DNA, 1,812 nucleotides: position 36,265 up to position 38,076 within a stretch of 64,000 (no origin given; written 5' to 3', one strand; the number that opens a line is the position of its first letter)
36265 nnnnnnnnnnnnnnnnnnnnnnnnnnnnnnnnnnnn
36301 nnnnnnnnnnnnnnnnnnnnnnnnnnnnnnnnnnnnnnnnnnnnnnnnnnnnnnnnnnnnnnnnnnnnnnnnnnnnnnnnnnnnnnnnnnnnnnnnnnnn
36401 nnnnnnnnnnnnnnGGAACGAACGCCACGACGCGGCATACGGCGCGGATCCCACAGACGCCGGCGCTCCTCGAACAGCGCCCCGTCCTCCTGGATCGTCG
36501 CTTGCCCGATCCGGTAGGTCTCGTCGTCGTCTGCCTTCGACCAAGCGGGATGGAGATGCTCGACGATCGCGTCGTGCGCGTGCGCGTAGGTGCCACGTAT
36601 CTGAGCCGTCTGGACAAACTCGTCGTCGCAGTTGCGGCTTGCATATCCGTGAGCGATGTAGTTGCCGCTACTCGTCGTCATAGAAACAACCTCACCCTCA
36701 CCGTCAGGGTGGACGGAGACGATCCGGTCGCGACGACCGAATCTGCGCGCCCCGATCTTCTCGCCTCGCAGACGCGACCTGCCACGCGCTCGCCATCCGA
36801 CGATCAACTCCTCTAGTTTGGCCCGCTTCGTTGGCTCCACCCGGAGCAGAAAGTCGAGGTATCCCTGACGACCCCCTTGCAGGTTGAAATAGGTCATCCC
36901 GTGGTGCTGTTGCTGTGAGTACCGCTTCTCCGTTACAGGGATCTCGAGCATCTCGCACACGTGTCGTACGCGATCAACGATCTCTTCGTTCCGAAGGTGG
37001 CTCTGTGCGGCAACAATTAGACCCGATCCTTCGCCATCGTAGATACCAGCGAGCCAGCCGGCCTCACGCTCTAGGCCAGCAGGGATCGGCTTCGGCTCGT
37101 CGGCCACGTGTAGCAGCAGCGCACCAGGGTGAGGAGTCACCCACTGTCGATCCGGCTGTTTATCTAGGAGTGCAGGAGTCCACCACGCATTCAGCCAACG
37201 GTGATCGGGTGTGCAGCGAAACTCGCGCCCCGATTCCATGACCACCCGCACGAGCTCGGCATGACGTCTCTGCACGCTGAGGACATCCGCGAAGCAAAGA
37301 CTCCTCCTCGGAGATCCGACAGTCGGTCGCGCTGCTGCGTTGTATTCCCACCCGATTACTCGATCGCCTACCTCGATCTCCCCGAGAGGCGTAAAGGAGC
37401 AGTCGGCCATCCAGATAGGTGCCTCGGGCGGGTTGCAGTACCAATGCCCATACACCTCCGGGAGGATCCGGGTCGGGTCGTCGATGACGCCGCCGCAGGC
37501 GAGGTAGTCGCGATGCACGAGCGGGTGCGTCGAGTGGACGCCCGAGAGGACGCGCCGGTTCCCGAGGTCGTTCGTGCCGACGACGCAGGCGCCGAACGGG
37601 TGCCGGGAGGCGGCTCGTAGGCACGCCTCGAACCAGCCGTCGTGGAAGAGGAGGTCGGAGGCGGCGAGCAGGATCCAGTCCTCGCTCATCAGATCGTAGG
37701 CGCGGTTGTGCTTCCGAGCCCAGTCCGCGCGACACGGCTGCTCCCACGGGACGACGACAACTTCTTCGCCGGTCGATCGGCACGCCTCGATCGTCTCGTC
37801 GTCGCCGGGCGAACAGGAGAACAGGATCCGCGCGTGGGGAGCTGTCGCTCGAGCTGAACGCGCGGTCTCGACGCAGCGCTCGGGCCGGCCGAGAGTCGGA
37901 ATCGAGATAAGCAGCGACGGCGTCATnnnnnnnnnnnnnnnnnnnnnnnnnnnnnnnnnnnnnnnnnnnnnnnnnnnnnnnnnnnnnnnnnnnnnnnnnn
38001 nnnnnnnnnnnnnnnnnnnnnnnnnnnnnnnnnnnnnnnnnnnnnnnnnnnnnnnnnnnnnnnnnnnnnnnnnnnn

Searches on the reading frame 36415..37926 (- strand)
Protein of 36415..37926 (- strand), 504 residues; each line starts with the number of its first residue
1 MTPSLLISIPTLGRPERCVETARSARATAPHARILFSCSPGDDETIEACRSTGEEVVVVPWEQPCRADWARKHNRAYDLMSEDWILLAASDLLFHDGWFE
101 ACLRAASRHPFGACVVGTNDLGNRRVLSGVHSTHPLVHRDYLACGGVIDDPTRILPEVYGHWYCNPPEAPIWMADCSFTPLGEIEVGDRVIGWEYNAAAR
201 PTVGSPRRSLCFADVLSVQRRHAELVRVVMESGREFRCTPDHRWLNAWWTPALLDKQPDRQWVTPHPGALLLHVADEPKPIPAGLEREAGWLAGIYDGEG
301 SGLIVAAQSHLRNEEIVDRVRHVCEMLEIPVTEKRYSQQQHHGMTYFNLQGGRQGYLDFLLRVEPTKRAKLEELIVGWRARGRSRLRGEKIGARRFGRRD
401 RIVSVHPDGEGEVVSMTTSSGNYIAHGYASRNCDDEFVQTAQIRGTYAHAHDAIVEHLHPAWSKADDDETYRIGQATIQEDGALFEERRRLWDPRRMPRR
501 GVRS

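Call 4: search_protein_families(library=pfam, max_evalue=1, proteins=[window:36415-37926:-])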
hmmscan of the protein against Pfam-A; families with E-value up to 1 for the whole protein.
window:36415-37926:- (504 aa): 4 families
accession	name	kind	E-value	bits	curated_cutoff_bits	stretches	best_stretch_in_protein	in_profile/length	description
PF13641.12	Glyco_tranf_2_3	-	4.1e-05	24.1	27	1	3-121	1-125/230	Glycosyltransferase like family 2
PF00535.33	Glycos_transf_2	-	0.0037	17.7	23.3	1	10-116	5-113/168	Glycosyl transferase family 2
PF17785.7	PUA_3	-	0.024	14.8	22.6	1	409-432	31-54/64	PUA-like domain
PF01079.26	Hint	-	0.16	12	29.7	1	162-242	11-84/213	Hint module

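Call 8: search_protein_families(library=ncbifam, max_evalue=1, proteins=[window:36415-37926:-])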
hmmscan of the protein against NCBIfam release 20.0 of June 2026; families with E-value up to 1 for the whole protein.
window:36415-37926:- (504 aa): 3 families
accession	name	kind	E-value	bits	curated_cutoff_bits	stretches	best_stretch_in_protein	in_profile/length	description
NF038136.1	rSAM_Rv_intein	exception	5e-12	45.5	700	1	163-433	75-335/574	intein-containing Rv2578c family radical SAM protein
TIGR01445.1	intein_Nterm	domain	0.00044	21.2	24.5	1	215-243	51-80/83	intein N-terminal splicing region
NF052663.1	RtcB_rel_intein2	exception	0.0073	15.2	1050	1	218-245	125-152/626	intein-containing RctB family protein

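Call 47: predict_structure(alignment_id=A3)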
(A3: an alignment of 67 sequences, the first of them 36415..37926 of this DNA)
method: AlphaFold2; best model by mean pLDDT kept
length: 504 residues; sequences in the alignment: 67
mean_pLDDT: 88.7   pTM: 0.65
mean pLDDT of the five models: 88.7, 87.8, 87.6, 87.5, 87.3
residues with pLDDT >= 90: 345; 70-90: 107; 50-70: 41; < 50: 11
segments of 3 or more residues with pLDDT < 50: 384-387, 501-504
pLDDT, mean of each block of 10 residues (from residue 1): 94 95 98 98 97 98 85 97 98 98 96 96 88 96 93 90 78 96 95 76 71 87 91 95 85 68 92 94 96 95 91 97 97 94 95 94 94 80 49 77 97 87 93 79 95 95 85 74 79 67 43
secondary structure, 60 per line:
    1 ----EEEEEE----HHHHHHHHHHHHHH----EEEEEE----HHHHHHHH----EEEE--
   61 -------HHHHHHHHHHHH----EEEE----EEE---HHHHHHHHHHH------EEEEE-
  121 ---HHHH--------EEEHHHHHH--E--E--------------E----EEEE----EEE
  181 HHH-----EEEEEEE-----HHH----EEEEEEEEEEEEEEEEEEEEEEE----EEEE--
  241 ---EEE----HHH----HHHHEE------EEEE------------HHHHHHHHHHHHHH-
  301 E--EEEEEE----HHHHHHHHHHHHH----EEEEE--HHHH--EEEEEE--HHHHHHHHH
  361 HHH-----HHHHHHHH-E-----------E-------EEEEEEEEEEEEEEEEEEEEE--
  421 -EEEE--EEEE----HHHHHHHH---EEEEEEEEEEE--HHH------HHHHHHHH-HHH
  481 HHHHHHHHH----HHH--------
elements in order: E5-10 H15-28 E33-38 H43-50 E55-58 H68-79 E84-87 E92-94 H98-108 E115-119 H124-127 E136-138 H139-144 E170-173 E178-180 E189-195 E208-230 E235-238 E244-246 H258-261 E270-273 H286-299 E304-309 H314-326 E331-335 H338-341 E344-349 H352-363 H369-376 E398-418 E422-425 E428-431 H436-443 E447-457 H469-476 H478-489

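Call 53: fold_search(model_id=the predicted structure, library=pdb)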
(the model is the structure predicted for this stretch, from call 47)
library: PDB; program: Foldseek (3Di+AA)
matches with E <= 10: 1545; with E <= 0.001: 119
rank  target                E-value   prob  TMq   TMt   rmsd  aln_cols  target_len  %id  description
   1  7qst                  4.3e-07  1.00  0.23  0.30  15.1       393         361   11  Crystal structure of homing endonuclease-associated PhoVMA intein (C1A) (released 2022-03-30)
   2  1ef0_A                8.1e-07  1.00  0.22  0.25  16.2       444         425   10  CRYSTAL STRUCTURE OF PI-SCEI MINIPRECURSOR (released 2000-06-07)
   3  1ef0_B                1.0e-06  1.00  0.22  0.27  14.2       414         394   10  CRYSTAL STRUCTURE OF PI-SCEI MINIPRECURSOR (released 2000-06-07)
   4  1jva_B                1.3e-06  1.00  0.23  0.27  14.2       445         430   10  CRYSTAL STRUCTURE OF THE VMA1-DERIVED ENDONUCLEASE BEARING THE N AND C EXTEIN PROPEPTIDES (released 2002-08-29)
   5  7qsu                  2.0e-06  1.00  0.23  0.30  15.0       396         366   12  Crystal structure of homing endonuclease-associated TliVMA intein (C1A, d333-339) (released 2022-03-30)
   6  1jva_A                3.0e-06  1.00  0.22  0.25  15.0       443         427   11  CRYSTAL STRUCTURE OF THE VMA1-DERIVED ENDONUCLEASE BEARING THE N AND C EXTEIN PROPEPTIDES (released 2002-08-29)
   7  1vde_B                6.1e-06  1.00  0.22  0.25  16.0       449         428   11  PI-SCEI, A HOMING ENDONUCLEASE WITH PROTEIN SPLICING ACTIVITY (released 1998-04-08)
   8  6frg                  7.2e-06  1.00  0.24  0.71   6.5       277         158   11  Crystal structure of G-1F mutant of Ssp DnaB Mini-Intein variant M86 (released 2019-01-30)
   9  4o1r                  8.6e-06  1.00  0.23  0.75   7.1       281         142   13  Crystal structure of NpuDnaB intein (released 2014-03-19)
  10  6frh_A                1.2e-05  1.00  0.24  0.68   7.4       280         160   11  Crystal structure of Ssp DnaB Mini-Intein variant M86 (released 2019-01-30)
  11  1vde_A                1.2e-05  1.00  0.22  0.25  14.2       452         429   11  PI-SCEI, A HOMING ENDONUCLEASE WITH PROTEIN SPLICING ACTIVITY (released 1998-04-08)
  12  6y75_B                1.4e-05  1.00  0.23  0.71   4.8       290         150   11  BIL2 domain from T.thermophila BUBL1 locus (C1A-N143A) (released 2021-02-03)
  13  6tmm_BBB              1.5e-05  1.00  0.22  0.67  13.1       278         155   11  BIL2 domain from T.thermophila BUBL1 locus (C1A-N143A) (released 2020-12-16)
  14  6yv7_B                2.0e-05  1.00  0.25  0.35   3.2       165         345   14  Mannosyltransferase PcManGT from Pyrobaculum calidifontis (released 2020-07-22)
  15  7qss                  2.2e-05  1.00  0.24  0.28  16.8       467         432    9  Crystal structure of homing endonuclease-associated TliVMA intein (C1A) (released 2022-03-30)
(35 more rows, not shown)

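Call 75: fold_search(model_id=the predicted structure, library=viral)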
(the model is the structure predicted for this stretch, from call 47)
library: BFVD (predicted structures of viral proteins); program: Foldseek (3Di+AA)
matches with E <= 10: 1048; with E <= 0.001: 278
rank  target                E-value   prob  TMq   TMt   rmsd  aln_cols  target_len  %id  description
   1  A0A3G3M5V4            4.9e-25  1.00  0.45  0.38   3.7       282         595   36  Uncharacterized protein [Mycobacterium phage Sauce]
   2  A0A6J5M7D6            2.1e-21  1.00  0.46  0.28  15.5       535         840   16  Hint domain containing protein [uncultured Caudovirales phage]
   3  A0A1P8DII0            1.6e-18  1.00  0.35  0.17  10.7       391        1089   21  (no name in the UniProt tables at hand)
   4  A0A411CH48            8.6e-18  1.00  0.41  0.22  12.6       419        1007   22  (no name in the UniProt tables at hand)
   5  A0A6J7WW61            2.4e-11  1.00  0.25  0.16  23.3       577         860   11  TOPRIM domain containing protein [uncultured Caudovirales phage]
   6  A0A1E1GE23            3.6e-10  1.00  0.27  0.15  22.2       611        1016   10  (no name in the UniProt tables at hand)
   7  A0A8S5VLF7            7.1e-10  1.00  0.26  0.15  17.2       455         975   13  (no name in the UniProt tables at hand)
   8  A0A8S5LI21            8.0e-10  1.00  0.27  0.19  15.7       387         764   11  Terminase large subunit [Siphoviridae sp. ctoD91]
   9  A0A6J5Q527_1          1.0e-09  1.00  0.25  0.17  14.3       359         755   14  Uncharacterized protein [uncultured Caudovirales phage]
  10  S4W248                1.1e-09  1.00  0.33  0.20  19.9       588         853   13  ribonucleoside-diphosphate reductase [Pandoravirus salinus]
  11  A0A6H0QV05            1.6e-09  1.00  0.23  0.16  14.1       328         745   13  (no name in the UniProt tables at hand)
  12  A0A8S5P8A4            2.7e-09  1.00  0.25  0.15  17.0       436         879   14  Terminase [Siphoviridae sp. ctrvp54]
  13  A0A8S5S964            4.0e-09  1.00  0.23  0.15  13.9       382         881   12  Early transcription factor 70 kDa subunit [Myoviridae sp. ctByu2]
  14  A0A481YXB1            4.0e-09  1.00  0.23  0.14  14.2       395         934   13  protein-synthesizing GTPase [Marseillevirus LCMAC201]
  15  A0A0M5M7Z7            4.0e-09  1.00  0.27  0.27  16.1       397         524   13  (no name in the UniProt tables at hand)
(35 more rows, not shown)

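Call 76: find_related_loci(query=window:36415-37926:-, collection=viral_contigs, flank=3000)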
Query window:36415-37926:- (504 aa) in viral_contigs; peptide patterns used: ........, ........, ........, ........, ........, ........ (x = any residue, [..] = any of these).
No stretch of DNA in the collection matches any of the patterns.

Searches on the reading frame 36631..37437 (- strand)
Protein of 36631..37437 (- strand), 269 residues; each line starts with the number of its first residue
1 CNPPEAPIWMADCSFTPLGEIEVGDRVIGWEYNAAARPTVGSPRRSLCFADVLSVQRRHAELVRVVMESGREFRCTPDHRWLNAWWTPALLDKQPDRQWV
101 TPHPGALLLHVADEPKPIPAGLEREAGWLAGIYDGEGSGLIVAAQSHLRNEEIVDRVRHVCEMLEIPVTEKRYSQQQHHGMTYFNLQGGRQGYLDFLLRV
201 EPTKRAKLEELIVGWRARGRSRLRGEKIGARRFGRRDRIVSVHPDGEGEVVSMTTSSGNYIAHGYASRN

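Call 4: search_protein_families(library=pfam, max_evalue=1, proteins=[window:36631-37437:-])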
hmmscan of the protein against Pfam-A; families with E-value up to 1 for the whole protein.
seq(269 aa): 2 families
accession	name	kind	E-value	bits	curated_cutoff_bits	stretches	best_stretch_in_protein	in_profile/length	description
PF17785.7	PUA_3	-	0.014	15.6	22.6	1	246-268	31-53/64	PUA-like domain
PF14890.11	Intein_splicing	-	0.29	11.3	35.8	1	58-82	46-70/155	Intein splicing domain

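Call 10: search_dna_similar(query=window:36631-37437:-, collection=phages, mode=protein, max_rows=40, max_evalue=0.001)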
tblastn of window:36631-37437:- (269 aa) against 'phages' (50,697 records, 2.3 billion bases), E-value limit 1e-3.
Records with a match: 179; places in all: 245; records where one place covers at least 80% of the query: 178.
Best place of each record, by identity: <60% 179.
By first word of the organism name: Mycobacterium 144; Gordonia 17; Ralstonia 15; Caudoviricetes 1; Xanthomonas 1; Virus 1.
By host as written in the record: Mycobacterium smegmatis mc2 155 111; Gordonia terrae 3612 17; Mycobacterium smegmatis mc#155 16; - 6; Mycobacterium sp. 5; Mycobacterium smegmatis mc2155 4; Ralstonia solanacearum 4; Ralstonia pseudosolanacearum I-15 (MT014) 3; and 9 more.
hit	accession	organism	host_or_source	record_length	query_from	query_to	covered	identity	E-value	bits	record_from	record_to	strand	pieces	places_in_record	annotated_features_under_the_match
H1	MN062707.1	Mycobacterium phage Grungle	Mycobacterium smegmatis mc2 155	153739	1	269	100%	38.3%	4e-38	147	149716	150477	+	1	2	244: hypothetical protein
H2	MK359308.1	Mycobacterium phage Shaqnato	Mycobacterium smegmatis mc2 155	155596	1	269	100%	38.3%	4e-38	147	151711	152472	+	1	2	253: hypothetical protein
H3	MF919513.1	Mycobacterium phage Koguma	Mycobacterium smegmatis mc2 155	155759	1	269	100%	38.3%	4e-38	147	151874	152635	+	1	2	hypothetical protein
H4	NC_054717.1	Mycobacterium phage CharlieB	Mycobacterium smegmatis mc2 155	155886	1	269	100%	38.3%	4e-38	147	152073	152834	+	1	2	252: HNH endonuclease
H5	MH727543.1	Mycobacterium phage CharlieB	Mycobacterium smegmatis mc2 155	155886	1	269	100%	38.3%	4e-38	147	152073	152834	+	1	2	252: hypothetical protein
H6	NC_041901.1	Mycobacterium phage Lukilu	Mycobacterium smegmatis mc2 155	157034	1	269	100%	38.3%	5e-38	147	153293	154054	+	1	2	hypothetical protein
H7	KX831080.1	Mycobacterium phage Lukilu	Mycobacterium smegmatis mc2 155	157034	1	269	100%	38.3%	5e-38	147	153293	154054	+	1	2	hypothetical protein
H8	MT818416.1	Mycobacterium phage BackyardAgain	Mycobacterium smegmatis mc#155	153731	1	269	100%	38.3%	5e-38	147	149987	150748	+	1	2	257: hypothetical protein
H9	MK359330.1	Mycobacterium phage Iota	Mycobacterium smegmatis mc2 155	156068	1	269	100%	38.3%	5e-38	147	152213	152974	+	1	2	259: hypothetical protein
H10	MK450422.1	Mycobacterium phage RoMag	Mycobacterium smegmatis mc2 155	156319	1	269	100%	38.3%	5e-38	147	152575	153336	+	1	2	257: hypothetical protein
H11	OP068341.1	Mycobacterium phage Maby2021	Mycobacterium smegmatis mc2 155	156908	1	269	100%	38.3%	5e-38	147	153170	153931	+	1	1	263: hypothetical protein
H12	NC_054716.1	Mycobacterium phage Cane17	Mycobacterium smegmatis mc2 155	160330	1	269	100%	38.3%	5e-38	147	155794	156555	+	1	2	251: hypothetical protein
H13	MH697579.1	Mycobacterium phage Cane17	Mycobacterium smegmatis mc2 155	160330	1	269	100%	38.3%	5e-38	147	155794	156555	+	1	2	251: hypothetical protein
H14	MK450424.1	Mycobacterium phage Melpomini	Mycobacterium smegmatis mc2 155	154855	1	269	100%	38.3%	5e-38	147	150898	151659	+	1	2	256: hypothetical protein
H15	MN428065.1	Mycobacterium phage Cactojaque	Mycobacterium smegmatis mc2 155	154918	1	269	100%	38.3%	5e-38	147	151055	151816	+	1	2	256: hypothetical protein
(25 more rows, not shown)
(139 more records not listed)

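Call 16: get_annotated_region(hit=H4, flank=2500)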
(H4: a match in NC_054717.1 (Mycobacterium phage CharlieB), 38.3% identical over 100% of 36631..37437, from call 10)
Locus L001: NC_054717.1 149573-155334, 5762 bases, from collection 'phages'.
description: Mycobacterium phage CharlieB, complete genome.
organism: Mycobacterium phage CharlieB (NCBI taxid 2301609)
taxonomy: Viruses; Duplodnaviria; Heunggongvirae; Uroviricota; Caudoviricetes; Ceeclamvirinae; Bixzunavirus; Bixzunavirus charlieB
host: Mycobacterium smegmatis mc2 155; source: -; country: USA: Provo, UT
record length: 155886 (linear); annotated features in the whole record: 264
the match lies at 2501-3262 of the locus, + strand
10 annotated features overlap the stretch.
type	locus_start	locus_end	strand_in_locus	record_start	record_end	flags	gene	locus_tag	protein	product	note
CDS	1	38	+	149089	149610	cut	248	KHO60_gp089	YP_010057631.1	polynucleotide kinase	-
CDS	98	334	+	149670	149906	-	-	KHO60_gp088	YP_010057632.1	hypothetical protein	-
CDS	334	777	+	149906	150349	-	-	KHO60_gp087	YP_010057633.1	hypothetical protein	-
CDS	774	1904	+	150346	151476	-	251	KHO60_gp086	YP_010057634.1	kinase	-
CDS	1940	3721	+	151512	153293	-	252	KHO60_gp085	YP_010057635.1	HNH endonuclease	-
CDS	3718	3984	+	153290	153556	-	-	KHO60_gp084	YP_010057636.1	hypothetical protein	-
CDS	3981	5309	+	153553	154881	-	254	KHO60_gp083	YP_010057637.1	2-aminooxy adenylosuccinate synthetase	-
CDS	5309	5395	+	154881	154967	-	-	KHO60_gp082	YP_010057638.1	hypothetical protein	-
CDS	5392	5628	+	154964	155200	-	-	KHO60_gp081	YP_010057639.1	hypothetical protein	-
CDS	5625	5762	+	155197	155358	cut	-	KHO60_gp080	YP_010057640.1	hypothetical protein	-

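Call 23: find_homologous_proteins(query=window:36631-37437:-, max_evalue=0.00001)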
Query window:36631-37437:- (269 aa): 13 proteins with E <= 0.00001 among 1309 candidates.
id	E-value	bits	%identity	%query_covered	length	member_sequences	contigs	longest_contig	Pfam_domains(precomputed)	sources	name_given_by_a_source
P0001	2.3e-89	317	58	100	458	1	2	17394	-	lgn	-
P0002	1.2e-69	253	50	100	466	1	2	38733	-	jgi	jgi:hypothetical protein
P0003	7.4e-69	250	50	100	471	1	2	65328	-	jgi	jgi:hypothetical protein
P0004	2.3e-62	229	47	100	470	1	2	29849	-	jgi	jgi:hypothetical protein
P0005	1.3e-61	226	48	100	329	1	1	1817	-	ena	-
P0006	4.2e-53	198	45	100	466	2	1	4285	-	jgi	jgi:hypothetical protein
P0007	8.8e-50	187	44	100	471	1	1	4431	-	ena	-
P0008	1.1e-46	177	40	100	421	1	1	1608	-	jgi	jgi:hypothetical protein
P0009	7.0e-37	145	38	100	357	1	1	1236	-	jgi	-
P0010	1.6e-36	144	39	100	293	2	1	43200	-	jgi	jgi:hypothetical protein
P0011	4.8e-32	129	38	71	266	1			-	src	-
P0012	5.2e-31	126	37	100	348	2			-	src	-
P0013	3.1e-29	120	36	100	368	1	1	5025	-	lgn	-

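Call 58: search_solved_structures(query=A6, max_evalue=10, show_alignments=4)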
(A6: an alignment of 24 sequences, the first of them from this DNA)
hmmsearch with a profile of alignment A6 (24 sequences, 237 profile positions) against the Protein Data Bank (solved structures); distinct sequences matched with E-value up to 10: 55.
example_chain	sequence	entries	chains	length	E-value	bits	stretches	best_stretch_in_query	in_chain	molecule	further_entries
6riz_A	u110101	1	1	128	0.00023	24.1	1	16-102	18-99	gp41-1 intein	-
6y75_B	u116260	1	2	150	0.0017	21.2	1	6-83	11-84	NAD(P)(+)--arginine ADP-ribosyltransferase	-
6y75_A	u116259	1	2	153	0.0018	21.2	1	6-83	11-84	NAD(P)(+)--arginine ADP-ribosyltransferase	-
6tmm_BBB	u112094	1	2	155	0.0019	21.1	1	6-83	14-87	NAD(P)(+)--arginine ADP-ribosyltransferase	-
6tmm_AAA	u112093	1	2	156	0.0019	21.1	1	6-83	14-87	NAD(P)(+)--arginine ADP-ribosyltransferase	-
1mi8_A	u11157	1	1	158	0.0037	20.2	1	35-80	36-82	DnaB intein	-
1dfa_A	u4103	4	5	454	0.0062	19.4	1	1-35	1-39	PI-SCEI ENDONUCLEASE | ENDONUCLEASE PI-SCEI | PI-SCEI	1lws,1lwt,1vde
6qaz_A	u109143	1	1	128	0.011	18.5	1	16-100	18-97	cyanophage-like gp41-1 intein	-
3p6j_A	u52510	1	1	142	0.012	18.5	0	209-229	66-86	de novo designed beta-trefoil architecture with symmetric primary structure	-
3p6i_A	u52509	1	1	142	0.012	18.5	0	209-229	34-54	de novo designed beta-trefoil architecture with symmetric primary structure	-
1um2_A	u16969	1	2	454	0.015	18.2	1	7-34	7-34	ENDONUCLEASE PI-SCEI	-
1ef0_A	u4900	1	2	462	0.015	18.2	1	7-35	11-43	PI-SCEI ENDONUCLEASE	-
1jva_A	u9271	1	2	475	0.017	17.9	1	7-34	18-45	VMA1-DERIVED HOMING ENDONUCLEASE X10SSS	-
6frh_A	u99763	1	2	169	0.025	17.5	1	35-80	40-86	Replicative DNA helicase,Replicative DNA helicase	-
6frg_A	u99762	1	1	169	0.025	17.4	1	35-80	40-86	Replicative DNA helicase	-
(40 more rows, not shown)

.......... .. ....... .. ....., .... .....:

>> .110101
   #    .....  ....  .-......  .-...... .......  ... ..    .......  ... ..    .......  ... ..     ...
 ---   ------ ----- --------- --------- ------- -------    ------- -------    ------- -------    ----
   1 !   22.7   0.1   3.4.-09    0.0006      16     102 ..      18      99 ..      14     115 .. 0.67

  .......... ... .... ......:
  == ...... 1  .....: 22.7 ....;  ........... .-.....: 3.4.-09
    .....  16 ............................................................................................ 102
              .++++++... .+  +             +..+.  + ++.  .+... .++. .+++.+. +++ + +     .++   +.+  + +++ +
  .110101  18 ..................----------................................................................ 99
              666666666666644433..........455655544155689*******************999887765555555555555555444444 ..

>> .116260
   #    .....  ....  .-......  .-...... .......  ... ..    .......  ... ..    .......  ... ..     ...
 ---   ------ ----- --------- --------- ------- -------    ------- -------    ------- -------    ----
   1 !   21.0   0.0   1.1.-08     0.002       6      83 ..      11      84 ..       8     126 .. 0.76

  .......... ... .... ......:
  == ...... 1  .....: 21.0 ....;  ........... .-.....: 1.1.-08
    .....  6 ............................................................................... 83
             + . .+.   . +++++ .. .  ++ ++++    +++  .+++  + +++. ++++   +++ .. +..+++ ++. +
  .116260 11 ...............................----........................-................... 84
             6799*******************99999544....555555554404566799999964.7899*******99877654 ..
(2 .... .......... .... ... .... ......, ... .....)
